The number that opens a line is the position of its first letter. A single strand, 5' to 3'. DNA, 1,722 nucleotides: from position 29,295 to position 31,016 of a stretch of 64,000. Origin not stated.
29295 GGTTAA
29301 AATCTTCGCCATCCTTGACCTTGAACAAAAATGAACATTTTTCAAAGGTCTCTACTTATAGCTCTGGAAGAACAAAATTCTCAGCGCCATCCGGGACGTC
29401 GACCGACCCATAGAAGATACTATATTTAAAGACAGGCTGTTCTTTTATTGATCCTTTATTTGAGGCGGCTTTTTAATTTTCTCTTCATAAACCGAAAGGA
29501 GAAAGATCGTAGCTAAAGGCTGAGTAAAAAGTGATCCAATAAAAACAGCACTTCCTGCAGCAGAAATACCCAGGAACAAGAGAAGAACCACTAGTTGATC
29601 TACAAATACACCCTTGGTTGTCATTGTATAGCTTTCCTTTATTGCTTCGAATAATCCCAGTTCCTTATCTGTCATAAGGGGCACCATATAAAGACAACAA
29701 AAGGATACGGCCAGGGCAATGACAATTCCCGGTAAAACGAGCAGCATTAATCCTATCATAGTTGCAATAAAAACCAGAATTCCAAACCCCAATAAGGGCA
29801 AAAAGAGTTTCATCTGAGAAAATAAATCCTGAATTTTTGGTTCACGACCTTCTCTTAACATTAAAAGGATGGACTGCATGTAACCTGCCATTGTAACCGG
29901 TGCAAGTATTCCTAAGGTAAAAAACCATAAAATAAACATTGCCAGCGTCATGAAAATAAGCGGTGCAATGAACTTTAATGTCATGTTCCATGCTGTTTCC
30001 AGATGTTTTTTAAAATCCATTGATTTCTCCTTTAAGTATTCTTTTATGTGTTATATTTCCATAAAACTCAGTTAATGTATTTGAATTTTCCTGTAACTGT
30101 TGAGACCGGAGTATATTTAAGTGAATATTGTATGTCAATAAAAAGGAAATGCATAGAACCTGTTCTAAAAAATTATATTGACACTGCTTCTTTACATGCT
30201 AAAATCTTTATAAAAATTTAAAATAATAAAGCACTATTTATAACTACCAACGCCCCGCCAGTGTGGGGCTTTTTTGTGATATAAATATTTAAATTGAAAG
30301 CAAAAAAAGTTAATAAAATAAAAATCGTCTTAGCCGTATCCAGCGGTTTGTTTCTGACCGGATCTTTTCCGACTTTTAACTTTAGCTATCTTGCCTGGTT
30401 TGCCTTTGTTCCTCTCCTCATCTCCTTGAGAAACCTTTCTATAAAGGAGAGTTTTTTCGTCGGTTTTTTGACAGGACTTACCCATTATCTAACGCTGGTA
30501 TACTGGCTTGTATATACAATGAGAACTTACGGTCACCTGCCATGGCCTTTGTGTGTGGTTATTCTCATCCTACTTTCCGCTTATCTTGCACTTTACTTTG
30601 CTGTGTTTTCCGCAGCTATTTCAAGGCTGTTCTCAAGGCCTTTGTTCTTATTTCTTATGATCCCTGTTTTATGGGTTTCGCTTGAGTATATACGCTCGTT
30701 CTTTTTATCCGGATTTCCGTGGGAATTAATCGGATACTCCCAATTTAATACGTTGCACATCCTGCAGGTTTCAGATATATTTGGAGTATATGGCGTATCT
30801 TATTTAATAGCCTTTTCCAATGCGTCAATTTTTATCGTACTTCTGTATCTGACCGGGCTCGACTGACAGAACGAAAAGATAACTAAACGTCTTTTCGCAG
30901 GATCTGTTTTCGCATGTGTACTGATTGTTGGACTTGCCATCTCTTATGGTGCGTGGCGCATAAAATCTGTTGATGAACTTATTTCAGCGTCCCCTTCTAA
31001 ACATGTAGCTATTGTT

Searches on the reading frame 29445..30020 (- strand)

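Call 26: search_protein_families(library=pfam, proteins=[window:29445-30020:-])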
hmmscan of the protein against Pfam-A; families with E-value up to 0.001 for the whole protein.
window:29445-30020:- (191 aa): 1 family
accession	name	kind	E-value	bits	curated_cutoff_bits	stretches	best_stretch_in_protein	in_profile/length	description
PF06790.16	UPF0259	-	2.3e-05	24.8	31.4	1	48-138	101-191/248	Uncharacterised protein family (UPF0259)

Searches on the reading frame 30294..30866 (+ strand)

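Call 26: search_protein_families(library=pfam, proteins=[window:30294-30866:+])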
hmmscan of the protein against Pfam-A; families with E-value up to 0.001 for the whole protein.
window:30294-30866:+ (190 aa): 1 family
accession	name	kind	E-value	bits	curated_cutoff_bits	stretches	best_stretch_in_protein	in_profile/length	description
PF20154.4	LNT_N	-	7.5e-43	146.9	27.1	1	17-177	1-158/159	Apolipoprotein N-acyltransferase N-terminal domain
